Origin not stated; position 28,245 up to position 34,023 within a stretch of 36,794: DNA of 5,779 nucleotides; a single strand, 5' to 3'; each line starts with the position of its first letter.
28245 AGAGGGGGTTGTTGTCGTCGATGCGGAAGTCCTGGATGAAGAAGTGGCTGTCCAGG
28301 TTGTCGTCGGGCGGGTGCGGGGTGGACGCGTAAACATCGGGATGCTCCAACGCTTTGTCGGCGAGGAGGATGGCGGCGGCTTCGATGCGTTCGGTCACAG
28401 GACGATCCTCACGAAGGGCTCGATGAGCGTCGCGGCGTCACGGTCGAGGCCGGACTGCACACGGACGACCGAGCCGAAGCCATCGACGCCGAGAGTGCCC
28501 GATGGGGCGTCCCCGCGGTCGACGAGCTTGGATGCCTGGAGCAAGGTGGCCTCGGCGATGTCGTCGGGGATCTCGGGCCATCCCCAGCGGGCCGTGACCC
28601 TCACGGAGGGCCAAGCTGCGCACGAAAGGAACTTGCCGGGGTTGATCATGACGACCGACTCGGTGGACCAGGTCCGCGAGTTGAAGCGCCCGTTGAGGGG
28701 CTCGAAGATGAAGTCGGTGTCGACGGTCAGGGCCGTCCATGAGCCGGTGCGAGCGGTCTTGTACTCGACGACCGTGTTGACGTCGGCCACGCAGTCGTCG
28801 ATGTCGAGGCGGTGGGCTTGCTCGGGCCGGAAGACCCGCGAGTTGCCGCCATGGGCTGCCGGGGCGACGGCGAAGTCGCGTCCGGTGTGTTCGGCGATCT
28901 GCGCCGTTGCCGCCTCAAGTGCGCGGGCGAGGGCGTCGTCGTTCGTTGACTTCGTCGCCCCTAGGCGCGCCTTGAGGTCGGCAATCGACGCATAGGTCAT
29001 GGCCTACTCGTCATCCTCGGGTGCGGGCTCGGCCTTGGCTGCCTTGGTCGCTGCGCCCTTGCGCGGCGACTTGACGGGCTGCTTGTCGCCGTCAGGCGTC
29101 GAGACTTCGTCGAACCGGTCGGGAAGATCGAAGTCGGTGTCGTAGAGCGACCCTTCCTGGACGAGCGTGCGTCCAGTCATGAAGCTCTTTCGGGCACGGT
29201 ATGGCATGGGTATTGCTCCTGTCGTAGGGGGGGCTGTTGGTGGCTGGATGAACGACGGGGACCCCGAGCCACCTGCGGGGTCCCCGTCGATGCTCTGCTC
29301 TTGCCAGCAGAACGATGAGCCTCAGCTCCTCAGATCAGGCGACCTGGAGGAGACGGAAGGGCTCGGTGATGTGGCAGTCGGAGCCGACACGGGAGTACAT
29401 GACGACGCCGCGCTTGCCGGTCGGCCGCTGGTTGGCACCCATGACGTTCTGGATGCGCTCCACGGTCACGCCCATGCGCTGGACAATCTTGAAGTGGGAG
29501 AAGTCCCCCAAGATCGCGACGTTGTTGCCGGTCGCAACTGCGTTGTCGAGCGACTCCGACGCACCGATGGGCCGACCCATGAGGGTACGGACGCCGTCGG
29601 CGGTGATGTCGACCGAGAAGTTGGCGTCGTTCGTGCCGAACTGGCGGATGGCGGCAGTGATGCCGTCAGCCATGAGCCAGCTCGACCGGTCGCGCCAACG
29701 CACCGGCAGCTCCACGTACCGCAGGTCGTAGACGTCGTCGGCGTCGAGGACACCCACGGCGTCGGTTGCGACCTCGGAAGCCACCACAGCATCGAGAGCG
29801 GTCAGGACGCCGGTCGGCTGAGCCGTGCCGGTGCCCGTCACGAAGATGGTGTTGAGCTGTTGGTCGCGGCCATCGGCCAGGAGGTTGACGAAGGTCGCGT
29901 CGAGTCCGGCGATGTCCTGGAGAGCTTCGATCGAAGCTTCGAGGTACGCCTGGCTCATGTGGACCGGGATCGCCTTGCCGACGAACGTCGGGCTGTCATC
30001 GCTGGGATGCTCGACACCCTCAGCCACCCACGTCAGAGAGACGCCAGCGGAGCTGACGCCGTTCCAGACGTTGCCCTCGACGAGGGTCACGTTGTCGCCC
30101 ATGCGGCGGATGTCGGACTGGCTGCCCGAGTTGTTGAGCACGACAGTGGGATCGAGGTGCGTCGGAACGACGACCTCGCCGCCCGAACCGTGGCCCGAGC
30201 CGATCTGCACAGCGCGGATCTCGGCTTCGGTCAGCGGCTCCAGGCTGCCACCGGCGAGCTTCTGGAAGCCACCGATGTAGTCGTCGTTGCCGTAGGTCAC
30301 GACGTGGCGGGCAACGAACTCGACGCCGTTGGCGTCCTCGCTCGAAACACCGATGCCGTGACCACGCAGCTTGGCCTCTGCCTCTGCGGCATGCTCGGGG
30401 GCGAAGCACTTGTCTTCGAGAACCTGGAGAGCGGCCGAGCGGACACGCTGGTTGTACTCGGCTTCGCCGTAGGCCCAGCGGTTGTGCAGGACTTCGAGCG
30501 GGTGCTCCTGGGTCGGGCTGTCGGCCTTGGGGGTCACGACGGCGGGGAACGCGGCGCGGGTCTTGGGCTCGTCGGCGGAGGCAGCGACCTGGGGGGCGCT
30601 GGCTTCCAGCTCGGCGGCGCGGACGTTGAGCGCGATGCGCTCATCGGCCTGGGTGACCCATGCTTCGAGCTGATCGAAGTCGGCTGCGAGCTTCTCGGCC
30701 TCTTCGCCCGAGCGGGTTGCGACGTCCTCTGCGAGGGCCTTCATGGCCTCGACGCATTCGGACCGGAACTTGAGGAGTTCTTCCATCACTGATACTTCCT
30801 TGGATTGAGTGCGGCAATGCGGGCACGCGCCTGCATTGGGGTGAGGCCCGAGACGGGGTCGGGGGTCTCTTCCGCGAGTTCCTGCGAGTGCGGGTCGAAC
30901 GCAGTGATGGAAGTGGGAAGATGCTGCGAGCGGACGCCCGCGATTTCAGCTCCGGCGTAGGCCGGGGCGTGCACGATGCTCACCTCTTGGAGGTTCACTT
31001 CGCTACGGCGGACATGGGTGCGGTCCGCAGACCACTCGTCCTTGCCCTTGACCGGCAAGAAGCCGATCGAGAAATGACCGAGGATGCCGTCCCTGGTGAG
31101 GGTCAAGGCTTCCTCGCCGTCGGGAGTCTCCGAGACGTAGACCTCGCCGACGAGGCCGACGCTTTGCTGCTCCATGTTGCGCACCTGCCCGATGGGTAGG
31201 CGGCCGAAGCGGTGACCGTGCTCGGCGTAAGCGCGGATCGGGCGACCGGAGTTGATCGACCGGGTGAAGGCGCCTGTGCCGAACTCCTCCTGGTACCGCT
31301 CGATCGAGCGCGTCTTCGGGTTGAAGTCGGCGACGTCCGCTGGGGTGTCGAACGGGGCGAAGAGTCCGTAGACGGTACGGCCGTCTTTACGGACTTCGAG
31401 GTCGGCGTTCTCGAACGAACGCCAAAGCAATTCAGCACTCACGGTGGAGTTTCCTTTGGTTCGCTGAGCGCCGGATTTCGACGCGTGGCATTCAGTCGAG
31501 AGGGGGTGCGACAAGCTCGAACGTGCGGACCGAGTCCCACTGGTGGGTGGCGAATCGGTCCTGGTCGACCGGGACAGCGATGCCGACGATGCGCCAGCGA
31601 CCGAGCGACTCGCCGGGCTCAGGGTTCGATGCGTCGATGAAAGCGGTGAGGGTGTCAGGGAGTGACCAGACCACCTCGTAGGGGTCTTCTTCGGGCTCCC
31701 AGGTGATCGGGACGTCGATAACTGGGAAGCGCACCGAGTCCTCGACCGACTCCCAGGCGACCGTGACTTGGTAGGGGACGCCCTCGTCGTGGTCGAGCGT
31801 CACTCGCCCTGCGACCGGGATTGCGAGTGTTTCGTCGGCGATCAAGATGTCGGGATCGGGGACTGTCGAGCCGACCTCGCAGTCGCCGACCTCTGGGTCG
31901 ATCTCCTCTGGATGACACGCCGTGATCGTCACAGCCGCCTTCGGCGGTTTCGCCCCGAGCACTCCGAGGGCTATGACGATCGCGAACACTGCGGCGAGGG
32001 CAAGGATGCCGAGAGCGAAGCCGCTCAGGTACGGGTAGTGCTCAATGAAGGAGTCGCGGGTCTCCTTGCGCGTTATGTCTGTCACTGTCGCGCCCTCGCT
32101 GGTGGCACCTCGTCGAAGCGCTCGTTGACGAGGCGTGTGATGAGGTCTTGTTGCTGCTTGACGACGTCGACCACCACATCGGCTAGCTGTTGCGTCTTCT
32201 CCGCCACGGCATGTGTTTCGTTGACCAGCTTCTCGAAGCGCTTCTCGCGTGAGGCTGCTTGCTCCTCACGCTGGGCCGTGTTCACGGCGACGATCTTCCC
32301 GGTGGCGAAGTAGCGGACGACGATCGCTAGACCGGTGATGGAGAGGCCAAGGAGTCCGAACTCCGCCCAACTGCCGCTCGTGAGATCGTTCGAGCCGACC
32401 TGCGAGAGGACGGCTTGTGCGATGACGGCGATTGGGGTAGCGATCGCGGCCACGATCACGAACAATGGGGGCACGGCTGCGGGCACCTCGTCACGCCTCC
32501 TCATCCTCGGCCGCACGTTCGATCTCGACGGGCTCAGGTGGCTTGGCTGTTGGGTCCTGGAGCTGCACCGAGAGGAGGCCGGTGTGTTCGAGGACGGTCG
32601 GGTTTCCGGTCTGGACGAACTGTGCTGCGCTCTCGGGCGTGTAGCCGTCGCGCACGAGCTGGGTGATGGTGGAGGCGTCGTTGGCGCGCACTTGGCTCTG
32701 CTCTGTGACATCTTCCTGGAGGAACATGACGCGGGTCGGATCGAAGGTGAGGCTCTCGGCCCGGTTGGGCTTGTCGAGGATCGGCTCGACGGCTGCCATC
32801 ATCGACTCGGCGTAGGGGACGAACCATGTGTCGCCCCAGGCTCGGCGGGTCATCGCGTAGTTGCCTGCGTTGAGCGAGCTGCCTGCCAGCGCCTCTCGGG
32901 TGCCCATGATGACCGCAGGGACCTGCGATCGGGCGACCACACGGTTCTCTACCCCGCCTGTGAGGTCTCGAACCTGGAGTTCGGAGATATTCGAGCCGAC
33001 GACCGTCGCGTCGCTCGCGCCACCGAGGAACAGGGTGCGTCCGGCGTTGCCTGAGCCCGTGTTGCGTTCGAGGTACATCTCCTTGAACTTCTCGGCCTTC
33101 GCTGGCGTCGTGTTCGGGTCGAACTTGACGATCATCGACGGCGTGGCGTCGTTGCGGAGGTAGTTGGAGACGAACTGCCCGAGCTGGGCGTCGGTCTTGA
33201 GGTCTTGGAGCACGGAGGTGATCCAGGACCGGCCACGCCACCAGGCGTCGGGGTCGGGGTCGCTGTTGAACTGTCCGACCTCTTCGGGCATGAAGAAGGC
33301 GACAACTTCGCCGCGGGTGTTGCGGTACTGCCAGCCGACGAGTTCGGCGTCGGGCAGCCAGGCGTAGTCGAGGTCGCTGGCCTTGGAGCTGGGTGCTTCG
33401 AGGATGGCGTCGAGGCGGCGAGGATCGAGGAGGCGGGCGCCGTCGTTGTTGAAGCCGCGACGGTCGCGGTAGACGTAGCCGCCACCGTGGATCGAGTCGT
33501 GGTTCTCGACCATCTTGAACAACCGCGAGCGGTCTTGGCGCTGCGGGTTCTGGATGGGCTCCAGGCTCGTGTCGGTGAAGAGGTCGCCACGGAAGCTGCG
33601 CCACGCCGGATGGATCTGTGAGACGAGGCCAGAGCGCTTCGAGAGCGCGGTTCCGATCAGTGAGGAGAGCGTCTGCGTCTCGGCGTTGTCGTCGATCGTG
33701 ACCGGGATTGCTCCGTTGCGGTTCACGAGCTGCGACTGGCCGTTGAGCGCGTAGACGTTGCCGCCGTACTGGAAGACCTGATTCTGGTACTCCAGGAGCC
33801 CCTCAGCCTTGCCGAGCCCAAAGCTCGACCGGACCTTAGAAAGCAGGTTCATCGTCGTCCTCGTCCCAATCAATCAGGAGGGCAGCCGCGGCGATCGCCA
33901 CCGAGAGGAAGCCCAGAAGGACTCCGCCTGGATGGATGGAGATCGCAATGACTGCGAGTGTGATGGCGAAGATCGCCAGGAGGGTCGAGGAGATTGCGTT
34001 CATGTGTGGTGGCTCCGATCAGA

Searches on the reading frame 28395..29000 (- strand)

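Call 74: search_protein_families(library=phrogs, proteins=[window:28395-29000:-], max_evalue=0.001)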
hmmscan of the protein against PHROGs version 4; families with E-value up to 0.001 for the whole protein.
window:28395-29000:- (201 aa): 1 family
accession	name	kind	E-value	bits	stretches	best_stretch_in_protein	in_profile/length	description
phrog_442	-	connector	1e-18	68.6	1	1-199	85-263/270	head-tail adaptor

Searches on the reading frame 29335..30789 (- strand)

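Call 74: search_protein_families(library=phrogs, proteins=[window:29335-30789:-], max_evalue=0.001)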
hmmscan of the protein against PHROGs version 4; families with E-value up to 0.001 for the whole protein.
window:29335-30789:- (484 aa): 3 families
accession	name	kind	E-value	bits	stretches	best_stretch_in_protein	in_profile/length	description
phrog_10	-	head and packaging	1.1e-34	121.6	1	1-482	261-634/752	major head protein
phrog_17162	-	unknown function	2.6e-07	31.8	1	403-481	7-80/85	-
phrog_617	-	head and packaging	7.7e-06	26.1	1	245-444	390-582/626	major head protein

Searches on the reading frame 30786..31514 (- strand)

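Call 74: search_protein_families(library=phrogs, proteins=[window:30786-31514:-], max_evalue=0.001)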
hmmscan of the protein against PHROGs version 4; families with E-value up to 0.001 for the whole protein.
window:30786-31514:- (242 aa): 9 families
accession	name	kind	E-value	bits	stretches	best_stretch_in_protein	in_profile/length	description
phrog_80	-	head and packaging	1.4e-22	81.7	1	39-197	229-381/607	head maturation protease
phrog_2263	-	head and packaging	9.4e-14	52.2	1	101-201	81-185/551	major head protein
phrog_617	-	head and packaging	8.2e-10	39.2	1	107-233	72-198/626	major head protein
phrog_13042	-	head and packaging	3.1e-08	34.1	1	73-192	47-172/386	major head protein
phrog_37668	-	head and packaging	5.9e-06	26.6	1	71-192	40-164/313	head maturation protease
phrog_36211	-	head and packaging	1.4e-05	25.3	1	71-192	38-162/378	head maturation protease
phrog_3270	-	head and packaging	0.00021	21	1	98-198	42-133/603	head maturation protease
phrog_4523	-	head and packaging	0.00044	20.1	1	105-207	84-189/644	major head and protease protein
phrog_3244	-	head and packaging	0.00082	20.2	0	100-209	76-187/326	head maturation protease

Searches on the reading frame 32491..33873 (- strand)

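Call 74: search_protein_families(library=phrogs, proteins=[window:32491-33873:-], max_evalue=0.001)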
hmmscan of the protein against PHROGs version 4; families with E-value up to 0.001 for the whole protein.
window:32491-33873:- (460 aa): 3 families
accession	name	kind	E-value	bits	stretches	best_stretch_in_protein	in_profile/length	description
phrog_12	-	head and packaging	3.5e-16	60.4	1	7-325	47-331/646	portal protein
phrog_2662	-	head and packaging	7.2e-15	55.6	1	181-396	174-385/717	portal protein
phrog_5929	-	head and packaging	0.00069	20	0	233-327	6-98/228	portal protein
